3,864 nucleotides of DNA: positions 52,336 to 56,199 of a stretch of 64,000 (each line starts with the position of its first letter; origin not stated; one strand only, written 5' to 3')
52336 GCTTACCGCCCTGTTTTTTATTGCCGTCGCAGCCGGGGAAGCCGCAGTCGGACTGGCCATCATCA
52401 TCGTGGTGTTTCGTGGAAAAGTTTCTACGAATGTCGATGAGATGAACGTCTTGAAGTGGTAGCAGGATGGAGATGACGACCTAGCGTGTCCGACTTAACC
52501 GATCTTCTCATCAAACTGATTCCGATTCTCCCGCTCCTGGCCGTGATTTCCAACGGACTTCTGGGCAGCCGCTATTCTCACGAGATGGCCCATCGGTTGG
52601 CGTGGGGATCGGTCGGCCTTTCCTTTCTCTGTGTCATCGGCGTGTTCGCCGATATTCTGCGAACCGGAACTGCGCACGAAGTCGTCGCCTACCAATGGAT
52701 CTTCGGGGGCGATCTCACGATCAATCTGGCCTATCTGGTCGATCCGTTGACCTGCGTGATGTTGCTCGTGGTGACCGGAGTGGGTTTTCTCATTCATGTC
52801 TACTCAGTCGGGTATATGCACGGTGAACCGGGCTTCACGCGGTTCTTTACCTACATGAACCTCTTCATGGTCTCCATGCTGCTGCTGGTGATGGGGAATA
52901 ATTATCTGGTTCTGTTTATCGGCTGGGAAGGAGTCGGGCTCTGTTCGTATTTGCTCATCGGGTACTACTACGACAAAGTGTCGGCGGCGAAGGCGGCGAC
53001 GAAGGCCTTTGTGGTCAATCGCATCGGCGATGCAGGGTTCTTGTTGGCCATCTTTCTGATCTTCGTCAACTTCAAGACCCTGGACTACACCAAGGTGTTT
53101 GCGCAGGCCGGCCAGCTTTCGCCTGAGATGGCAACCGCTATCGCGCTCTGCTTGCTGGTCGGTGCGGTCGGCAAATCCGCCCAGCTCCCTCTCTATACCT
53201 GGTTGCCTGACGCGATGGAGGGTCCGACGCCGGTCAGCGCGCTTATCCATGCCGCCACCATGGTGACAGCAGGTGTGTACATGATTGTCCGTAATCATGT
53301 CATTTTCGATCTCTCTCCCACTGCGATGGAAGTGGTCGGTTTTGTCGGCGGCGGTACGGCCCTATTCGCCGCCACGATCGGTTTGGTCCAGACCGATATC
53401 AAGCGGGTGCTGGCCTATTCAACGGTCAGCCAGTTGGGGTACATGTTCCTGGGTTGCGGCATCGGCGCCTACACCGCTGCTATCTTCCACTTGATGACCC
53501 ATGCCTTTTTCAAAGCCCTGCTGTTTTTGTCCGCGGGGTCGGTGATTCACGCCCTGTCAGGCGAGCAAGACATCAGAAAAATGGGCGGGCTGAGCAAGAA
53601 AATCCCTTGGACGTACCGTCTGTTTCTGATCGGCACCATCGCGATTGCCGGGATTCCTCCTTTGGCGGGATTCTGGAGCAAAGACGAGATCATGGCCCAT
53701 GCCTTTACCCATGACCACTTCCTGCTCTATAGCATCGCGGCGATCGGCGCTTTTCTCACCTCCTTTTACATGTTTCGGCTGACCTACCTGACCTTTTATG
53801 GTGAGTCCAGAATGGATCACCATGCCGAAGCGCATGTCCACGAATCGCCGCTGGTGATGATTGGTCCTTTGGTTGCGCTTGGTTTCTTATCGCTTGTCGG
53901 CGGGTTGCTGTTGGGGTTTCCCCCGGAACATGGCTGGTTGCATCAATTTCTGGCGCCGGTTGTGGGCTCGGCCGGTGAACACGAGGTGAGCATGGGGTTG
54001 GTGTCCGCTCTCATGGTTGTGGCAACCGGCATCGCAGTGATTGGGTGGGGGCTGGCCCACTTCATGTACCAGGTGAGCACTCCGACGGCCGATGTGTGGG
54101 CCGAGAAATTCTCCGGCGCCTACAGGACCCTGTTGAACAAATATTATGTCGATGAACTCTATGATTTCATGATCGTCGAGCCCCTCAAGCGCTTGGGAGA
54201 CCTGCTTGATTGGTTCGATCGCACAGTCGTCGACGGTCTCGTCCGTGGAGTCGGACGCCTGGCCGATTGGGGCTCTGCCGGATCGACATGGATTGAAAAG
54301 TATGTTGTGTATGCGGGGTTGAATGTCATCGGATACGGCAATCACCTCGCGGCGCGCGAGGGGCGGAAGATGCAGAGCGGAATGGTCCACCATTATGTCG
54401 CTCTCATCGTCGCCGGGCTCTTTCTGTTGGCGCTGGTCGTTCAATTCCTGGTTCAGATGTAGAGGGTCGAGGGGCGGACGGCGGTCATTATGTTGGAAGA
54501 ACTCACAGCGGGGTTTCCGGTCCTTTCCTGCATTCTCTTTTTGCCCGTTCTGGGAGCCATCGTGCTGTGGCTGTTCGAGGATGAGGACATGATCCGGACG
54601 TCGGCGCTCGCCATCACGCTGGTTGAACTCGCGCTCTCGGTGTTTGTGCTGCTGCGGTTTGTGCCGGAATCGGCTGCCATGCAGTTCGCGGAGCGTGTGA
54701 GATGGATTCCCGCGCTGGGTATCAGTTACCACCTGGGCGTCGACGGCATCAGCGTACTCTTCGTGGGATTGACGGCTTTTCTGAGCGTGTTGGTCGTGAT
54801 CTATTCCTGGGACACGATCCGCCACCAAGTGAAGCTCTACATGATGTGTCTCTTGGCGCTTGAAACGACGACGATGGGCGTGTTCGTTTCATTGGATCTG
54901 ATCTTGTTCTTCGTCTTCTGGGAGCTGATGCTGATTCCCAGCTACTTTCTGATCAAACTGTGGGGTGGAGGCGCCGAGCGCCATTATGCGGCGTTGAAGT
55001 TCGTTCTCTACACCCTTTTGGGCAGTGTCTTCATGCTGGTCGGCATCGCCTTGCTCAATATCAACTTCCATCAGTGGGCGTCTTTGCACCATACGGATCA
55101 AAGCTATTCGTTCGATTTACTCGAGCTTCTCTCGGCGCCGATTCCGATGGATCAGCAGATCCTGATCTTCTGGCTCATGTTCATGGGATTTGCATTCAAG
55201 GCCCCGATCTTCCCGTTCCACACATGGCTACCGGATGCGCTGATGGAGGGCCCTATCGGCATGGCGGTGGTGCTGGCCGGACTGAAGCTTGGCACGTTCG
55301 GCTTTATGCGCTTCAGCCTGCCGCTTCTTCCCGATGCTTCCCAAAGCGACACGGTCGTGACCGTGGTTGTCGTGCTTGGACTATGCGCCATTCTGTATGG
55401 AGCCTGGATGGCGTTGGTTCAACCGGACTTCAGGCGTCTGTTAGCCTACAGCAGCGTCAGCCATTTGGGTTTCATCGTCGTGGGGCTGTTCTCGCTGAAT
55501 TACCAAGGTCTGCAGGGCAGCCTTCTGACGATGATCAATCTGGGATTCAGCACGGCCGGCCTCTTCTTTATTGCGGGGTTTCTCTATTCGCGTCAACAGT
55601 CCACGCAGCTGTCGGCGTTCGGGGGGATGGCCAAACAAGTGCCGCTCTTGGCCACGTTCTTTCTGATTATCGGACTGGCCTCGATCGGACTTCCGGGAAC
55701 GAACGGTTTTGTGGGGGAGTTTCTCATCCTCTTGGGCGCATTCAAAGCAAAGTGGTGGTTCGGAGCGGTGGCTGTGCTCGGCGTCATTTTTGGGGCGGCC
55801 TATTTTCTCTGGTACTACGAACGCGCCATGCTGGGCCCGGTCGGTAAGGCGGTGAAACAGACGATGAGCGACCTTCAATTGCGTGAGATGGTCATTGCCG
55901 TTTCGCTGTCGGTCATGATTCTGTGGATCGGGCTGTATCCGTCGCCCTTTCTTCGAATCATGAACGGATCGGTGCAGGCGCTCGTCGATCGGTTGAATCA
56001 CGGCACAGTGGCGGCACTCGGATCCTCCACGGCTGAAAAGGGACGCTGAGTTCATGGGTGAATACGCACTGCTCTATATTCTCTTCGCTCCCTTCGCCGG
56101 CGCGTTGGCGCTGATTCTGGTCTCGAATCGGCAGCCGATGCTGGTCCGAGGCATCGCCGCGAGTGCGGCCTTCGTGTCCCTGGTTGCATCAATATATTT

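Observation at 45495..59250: Complex I operon with non-canonical content: nuoA-B-C-D-G'-I-J-K-L-M-M'-N (two NuoM, no nuoE, nuoF or nuoH in cis)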

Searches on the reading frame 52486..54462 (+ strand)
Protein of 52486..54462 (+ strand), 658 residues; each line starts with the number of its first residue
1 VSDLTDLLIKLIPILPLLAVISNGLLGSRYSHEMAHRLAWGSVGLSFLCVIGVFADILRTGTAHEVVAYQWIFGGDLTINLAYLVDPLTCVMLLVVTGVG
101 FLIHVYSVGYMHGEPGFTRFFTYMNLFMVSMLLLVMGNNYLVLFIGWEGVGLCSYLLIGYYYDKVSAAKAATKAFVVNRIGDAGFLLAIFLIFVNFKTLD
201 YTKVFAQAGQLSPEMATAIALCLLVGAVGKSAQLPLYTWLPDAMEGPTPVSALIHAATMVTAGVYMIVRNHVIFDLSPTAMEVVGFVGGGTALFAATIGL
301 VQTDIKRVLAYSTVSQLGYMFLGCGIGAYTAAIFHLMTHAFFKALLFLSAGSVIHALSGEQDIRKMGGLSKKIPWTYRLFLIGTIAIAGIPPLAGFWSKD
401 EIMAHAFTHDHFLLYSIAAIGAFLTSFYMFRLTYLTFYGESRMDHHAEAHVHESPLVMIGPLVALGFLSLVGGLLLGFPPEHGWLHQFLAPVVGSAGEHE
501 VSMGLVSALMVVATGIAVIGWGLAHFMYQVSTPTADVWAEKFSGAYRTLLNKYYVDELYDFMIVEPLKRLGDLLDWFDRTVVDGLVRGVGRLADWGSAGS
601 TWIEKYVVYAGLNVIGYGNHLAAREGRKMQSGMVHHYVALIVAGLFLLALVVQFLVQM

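Call 3: search_protein_families(library=pfam, proteins=[window:52486-54462:+])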
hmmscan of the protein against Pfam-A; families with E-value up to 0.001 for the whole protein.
window:52486-54462:+ (658 aa): 2 families
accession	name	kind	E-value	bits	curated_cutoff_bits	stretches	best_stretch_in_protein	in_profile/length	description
PF00361.26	Proton_antipo_M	-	4.1e-86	289.3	21.5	1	138-425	2-294/294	NADH:quinone oxidoreductase/Mrp antiporter, TM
PF00662.26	Proton_antipo_N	-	3.1e-22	78.7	24.5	1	71-121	1-51/51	NADH-Ubiquinone oxidoreductase (complex I), chain 5 N-terminus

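Call 8: search_protein_families(library=ncbifam, proteins=[window:52486-54462:+], max_evalue=1e-10)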
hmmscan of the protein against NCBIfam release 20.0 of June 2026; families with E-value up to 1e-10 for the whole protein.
window:52486-54462:+ (658 aa): 74 families (the best 25 are shown)
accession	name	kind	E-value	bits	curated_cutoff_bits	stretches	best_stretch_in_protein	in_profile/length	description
TIGR01974.1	NDH_I_L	subfamily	2.7e-221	736.9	407.5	1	8-595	2-598/630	NADH-quinone oxidoreductase subunit L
NF005141.0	PRK06590.1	equivalog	3e-221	736.6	556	1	8-609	4-592/615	NADH-quinone oxidoreductase subunit L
NF005626.0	PRK07376.1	equivalog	2.3e-157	525.2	963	2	10-444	9-461/675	NAD(P)H-quinone oxidoreductase subunit 5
NF040617.1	F420_dehyd_FpoL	exception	2.6e-124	416.4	1050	1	9-656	6-666/669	F420H2 dehydrogenase subunit FpoL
NF009287.0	PRK12647.1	equivalog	1.5e-94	318.1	937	1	33-536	23-523/773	putative monovalent cation/H+ antiporter subunit A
NF005633.0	PRK07390.1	subfamily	3e-92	310.2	676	1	47-593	51-573/613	NAD(P)H-quinone oxidoreductase subunit F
NF005097.0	PRK06525.1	equivalog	1.4e-88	297.7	430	1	21-473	13-472/480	hydrogenase 4 subunit D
NF009288.0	PRK12648.1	equivalog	2.1e-87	294.2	1104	1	10-496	4-490/954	monovalent cation/H+ antiporter subunit A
TIGR01960.1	ndhF3_CO2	subfamily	1.4e-86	291.3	588.7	1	53-591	57-571/606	NAD(P)H dehydrogenase, subunit NdhF3 family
TIGR00940.1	2a6301s01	subfamily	3.5e-85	286.9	920.45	1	25-493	14-505/793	monovalent cation:proton antiporter subunit A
NF009289.0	PRK12649.1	equivalog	5e-83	279.8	1117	1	33-558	27-562/789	putative monovalent cation/H+ antiporter subunit A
NF009285.0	PRK12645.1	equivalog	1.5e-82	278.2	1028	1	10-473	5-490/804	Na+/H+ antiporter subunit A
NF009284.0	PRK12644.1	equivalog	2.7e-80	270.7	962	1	62-530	51-523/975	Na+/H+ antiporter subunit A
NF009290.0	PRK12650.1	equivalog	3.3e-80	270.2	980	1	34-507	23-503/966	DUF4040 family protein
NF009286.0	PRK12646.1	equivalog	1.6e-66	225.4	1063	1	76-464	67-482/800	DUF4040 family protein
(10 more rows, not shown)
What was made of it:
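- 52486..54462 (+): nuoL (658 aa), with a ~29-residue insertion in the lateral amphipathic helix. TIGR01974 at 737 bits (call 8).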

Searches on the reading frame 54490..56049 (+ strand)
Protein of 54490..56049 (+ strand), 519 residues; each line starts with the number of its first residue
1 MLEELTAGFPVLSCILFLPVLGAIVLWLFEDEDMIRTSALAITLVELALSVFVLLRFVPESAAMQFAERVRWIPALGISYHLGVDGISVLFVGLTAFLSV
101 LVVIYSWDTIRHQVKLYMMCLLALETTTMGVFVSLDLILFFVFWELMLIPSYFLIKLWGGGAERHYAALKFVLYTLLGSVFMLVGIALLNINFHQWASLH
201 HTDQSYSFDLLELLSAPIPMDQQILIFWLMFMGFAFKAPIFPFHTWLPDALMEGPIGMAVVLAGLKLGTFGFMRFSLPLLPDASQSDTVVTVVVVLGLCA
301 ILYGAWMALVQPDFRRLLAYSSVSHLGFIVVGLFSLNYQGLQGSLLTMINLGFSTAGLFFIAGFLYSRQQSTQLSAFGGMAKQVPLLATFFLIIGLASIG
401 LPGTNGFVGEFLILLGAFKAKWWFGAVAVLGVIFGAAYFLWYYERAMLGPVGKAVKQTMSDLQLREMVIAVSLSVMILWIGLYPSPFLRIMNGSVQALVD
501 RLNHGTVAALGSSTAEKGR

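Call 4: search_protein_families(library=pfam, proteins=[window:54490-56049:+])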
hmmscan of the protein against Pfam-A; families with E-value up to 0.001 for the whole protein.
window:54490-56049:+ (519 aa): 1 family
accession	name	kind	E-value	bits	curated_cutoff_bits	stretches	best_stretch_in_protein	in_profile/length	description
PF00361.26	Proton_antipo_M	-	2.8e-68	230.7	21.5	1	134-433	1-292/294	NADH:quinone oxidoreductase/Mrp antiporter, TM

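Call 8: search_protein_families(library=ncbifam, proteins=[window:54490-56049:+], max_evalue=1e-10)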
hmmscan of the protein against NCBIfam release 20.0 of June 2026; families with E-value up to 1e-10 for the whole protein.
window:54490-56049:+ (519 aa): 67 families (the best 25 are shown)
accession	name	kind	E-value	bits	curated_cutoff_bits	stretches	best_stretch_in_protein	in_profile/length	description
TIGR01972.1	NDH_I_M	subfamily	3.9e-164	546.9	263.8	1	12-500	1-484/486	NADH-quinone oxidoreductase subunit M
NF004500.0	PRK05846.1-4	equivalog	1e-144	483.1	550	1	9-514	4-518/525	NADH-quinone oxidoreductase subunit M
NF004499.0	PRK05846.1-3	equivalog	1.2e-138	463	585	1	9-508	4-494/502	NADH-quinone oxidoreductase subunit M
NF004501.0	PRK05846.1-5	subfamily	5.8e-138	460.7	598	1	8-502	3-487/492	NADH-quinone oxidoreductase subunit M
NF004505.0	PRK05846.2-5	equivalog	2.9e-129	432.1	700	1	11-504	4-487/508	NADH-quinone oxidoreductase subunit M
NF004506.0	PRK05846.2-6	equivalog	1.6e-111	374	789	1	9-499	4-490/493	NADH-quinone oxidoreductase subunit M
NF004498.0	PRK05846.1-1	equivalog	1e-108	364.4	614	1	11-502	2-500/509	NADH-quinone oxidoreductase subunit M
NF009212.0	PRK12561.1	subfamily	2.5e-108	363.1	645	1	7-507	4-504/531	NAD(P)H-quinone oxidoreductase subunit 4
NF004504.0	PRK05846.2-3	equivalog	1.2e-97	328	785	1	7-491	7-486/499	NADH-quinone oxidoreductase subunit M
NF002713.0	PRK02546.1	subfamily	6e-91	305.5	827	1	6-504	5-504/533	NAD(P)H-quinone oxidoreductase subunit 4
NF005060.0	PRK06473.1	equivalog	9.1e-88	295.1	747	1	12-502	2-485/500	NADH-quinone oxidoreductase subunit M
NF005611.0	PRK07363.1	equivalog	8e-85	285.3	764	1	12-506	2-489/501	NADH-quinone oxidoreductase subunit M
NF004502.0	PRK05846.2-1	equivalog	2.9e-73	247.3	791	1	12-485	6-484/500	NADH-quinone oxidoreductase subunit M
NF004503.0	PRK05846.2-2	subfamily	1.1e-59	203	720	1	13-492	4-483/490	NADH-quinone oxidoreductase subunit M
NF009306.0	PRK12663.1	equivalog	5e-53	180.6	542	1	16-500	10-483/498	Na+/H+ antiporter subunit D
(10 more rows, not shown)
